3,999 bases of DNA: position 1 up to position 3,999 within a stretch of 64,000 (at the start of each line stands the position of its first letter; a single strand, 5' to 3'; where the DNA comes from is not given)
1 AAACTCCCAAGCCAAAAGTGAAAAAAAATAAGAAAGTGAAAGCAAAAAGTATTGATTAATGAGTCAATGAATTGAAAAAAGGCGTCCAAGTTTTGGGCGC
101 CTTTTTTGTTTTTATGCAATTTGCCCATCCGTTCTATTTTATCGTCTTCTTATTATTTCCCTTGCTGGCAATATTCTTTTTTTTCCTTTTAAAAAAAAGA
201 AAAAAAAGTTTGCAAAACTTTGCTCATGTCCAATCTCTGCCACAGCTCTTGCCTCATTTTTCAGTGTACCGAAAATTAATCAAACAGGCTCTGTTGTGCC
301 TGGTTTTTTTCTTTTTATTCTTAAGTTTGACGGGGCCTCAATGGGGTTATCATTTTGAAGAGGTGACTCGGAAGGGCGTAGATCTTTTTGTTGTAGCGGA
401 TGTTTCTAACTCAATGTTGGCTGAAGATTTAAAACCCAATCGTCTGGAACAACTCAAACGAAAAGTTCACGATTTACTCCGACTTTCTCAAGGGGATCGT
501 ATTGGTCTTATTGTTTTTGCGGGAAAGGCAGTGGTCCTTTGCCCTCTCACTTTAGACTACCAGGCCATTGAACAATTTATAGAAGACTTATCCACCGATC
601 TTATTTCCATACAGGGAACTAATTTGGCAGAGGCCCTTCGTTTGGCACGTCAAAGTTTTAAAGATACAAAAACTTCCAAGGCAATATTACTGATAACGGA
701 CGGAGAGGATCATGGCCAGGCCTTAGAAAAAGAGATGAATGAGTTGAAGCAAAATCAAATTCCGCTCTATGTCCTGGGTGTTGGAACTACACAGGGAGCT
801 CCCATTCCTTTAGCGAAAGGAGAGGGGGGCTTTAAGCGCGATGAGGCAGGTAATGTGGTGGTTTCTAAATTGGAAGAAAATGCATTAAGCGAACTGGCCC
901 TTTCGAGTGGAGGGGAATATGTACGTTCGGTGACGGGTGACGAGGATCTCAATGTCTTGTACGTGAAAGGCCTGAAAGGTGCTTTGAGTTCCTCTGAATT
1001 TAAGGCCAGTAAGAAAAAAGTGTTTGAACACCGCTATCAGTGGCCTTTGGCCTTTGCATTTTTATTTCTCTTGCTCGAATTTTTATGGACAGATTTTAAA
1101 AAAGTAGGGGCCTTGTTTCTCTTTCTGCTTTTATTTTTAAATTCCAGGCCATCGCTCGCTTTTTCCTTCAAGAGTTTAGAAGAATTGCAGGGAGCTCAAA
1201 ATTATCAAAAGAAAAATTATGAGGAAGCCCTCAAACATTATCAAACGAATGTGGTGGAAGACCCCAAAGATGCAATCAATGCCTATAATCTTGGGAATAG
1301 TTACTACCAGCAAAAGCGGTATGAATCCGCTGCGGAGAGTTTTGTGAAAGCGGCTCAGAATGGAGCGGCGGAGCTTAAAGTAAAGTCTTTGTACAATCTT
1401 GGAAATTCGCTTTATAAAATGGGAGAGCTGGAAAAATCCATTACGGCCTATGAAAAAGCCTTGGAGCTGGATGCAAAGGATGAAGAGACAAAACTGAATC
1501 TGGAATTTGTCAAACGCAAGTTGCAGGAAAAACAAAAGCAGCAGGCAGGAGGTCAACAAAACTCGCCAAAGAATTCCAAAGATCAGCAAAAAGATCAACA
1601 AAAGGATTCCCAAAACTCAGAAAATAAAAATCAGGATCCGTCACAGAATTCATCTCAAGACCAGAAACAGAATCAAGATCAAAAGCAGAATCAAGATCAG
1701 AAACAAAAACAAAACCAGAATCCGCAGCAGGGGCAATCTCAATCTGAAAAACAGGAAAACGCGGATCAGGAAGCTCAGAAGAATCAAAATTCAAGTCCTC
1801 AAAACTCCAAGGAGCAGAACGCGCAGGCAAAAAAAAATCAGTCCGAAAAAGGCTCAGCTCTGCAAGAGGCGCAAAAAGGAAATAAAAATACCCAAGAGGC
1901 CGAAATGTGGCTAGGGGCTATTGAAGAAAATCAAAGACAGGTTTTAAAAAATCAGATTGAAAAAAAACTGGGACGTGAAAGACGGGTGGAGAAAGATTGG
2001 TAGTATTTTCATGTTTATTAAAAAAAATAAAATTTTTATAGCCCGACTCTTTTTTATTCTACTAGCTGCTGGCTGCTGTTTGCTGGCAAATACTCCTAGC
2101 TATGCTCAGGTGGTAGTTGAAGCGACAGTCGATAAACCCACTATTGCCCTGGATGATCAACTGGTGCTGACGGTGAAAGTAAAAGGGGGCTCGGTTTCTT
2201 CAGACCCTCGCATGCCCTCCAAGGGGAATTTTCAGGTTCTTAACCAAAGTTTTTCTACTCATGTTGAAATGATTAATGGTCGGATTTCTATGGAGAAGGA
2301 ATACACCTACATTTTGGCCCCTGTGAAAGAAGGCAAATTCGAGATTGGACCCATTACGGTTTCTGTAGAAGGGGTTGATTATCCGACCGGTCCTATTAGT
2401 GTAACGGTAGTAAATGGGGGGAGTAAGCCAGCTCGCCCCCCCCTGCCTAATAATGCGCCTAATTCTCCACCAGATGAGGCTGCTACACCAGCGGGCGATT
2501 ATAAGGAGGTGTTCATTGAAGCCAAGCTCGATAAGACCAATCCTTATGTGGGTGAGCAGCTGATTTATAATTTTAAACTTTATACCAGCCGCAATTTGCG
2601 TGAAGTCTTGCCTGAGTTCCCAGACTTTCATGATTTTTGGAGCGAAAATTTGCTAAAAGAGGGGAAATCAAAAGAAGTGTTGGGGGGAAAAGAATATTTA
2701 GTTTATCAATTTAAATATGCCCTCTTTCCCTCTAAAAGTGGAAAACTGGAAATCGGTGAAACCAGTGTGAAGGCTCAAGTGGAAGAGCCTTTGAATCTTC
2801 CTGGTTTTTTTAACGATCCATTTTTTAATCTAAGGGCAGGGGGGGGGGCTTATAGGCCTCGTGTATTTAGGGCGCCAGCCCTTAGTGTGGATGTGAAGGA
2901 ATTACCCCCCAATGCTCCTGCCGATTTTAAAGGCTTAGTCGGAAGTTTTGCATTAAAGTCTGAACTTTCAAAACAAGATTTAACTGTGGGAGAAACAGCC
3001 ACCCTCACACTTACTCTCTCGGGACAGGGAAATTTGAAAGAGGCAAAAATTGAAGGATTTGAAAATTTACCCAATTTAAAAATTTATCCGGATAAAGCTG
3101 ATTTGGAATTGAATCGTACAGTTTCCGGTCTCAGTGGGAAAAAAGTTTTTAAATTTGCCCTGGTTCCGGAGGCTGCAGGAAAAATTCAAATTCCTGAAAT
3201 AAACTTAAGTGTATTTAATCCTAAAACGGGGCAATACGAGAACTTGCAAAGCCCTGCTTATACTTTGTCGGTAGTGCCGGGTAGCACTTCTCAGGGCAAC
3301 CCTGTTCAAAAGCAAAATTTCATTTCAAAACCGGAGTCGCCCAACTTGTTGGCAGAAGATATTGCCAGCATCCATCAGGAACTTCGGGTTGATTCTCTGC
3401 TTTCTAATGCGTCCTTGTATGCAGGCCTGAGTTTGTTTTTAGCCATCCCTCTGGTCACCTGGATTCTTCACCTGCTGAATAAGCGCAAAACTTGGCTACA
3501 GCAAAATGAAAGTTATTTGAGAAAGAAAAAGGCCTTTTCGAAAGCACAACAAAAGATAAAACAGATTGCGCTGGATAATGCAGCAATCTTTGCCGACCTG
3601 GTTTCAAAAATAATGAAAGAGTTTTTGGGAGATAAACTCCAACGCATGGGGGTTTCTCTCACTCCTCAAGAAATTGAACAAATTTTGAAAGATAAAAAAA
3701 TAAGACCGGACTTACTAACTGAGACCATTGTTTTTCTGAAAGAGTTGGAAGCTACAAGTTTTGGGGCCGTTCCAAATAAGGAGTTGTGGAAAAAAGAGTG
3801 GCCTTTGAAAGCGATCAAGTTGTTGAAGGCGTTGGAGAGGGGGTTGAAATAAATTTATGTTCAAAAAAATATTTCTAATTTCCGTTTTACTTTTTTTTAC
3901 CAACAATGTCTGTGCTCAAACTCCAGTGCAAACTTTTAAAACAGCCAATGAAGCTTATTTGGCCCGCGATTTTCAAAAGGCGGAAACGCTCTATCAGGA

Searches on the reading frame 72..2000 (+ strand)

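Call 26: search_protein_families(library=pfam, proteins=[window:72-2000:+], max_evalue=0.00001)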
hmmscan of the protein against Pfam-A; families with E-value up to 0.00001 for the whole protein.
window:72-2000:+ (643 aa): 12 families
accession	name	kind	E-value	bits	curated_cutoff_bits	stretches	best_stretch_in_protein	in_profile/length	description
PF13519.12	VWA_2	-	3.9e-22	79.3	27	1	106-212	2-107/107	von Willebrand factor type A domain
PF00515.34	TPR_1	-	5.2e-18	64.5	27.8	1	438-468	2-32/34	Tetratricopeptide repeat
PF00092.34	VWA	-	5.3e-16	59.8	23.8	1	104-239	1-141/174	von Willebrand factor type A domain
PF07719.23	TPR_2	-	6.6e-16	57.5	27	1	438-468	2-32/34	Tetratricopeptide repeat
PF13414.12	TPR_11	-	6e-12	45.5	26.8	1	444-473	1-30/42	TPR repeat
PF13181.12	TPR_8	-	1.8e-09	37.4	25.7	1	438-469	2-33/34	Tetratricopeptide repeat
PF13424.12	TPR_12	-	1.9e-09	38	30.1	0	439-468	5-34/77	Tetratricopeptide repeat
PF13432.12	TPR_16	-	5.4e-09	36.8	32.7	0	381-431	11-61/65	Tetratricopeptide repeat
PF13176.12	TPR_7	-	1.3e-07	31.5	27.9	0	439-471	1-33/36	Tetratricopeptide repeat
PF13374.12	TPR_10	-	1.8e-06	28.2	27.5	0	439-466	4-31/42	Tetratricopeptide repeat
PF13174.12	TPR_6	-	4.3e-06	27.5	26.3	0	439-465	2-28/33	Tetratricopeptide repeat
PF13768.12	VWA_3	-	4.9e-06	27.1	27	0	104-243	2-139/155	von Willebrand factor type A domain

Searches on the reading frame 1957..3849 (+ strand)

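Call 26: search_protein_families(library=pfam, proteins=[window:1957-3849:+], max_evalue=0.00001)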
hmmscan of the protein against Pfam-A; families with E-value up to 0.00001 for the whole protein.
window:1957-3849:+ (631 aa): 1 family
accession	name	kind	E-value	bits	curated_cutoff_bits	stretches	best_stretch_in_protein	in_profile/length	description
PF13584.12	BatD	-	6.5e-42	142.5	24.1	2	56-151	1-92/92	BatD DUF11 like domain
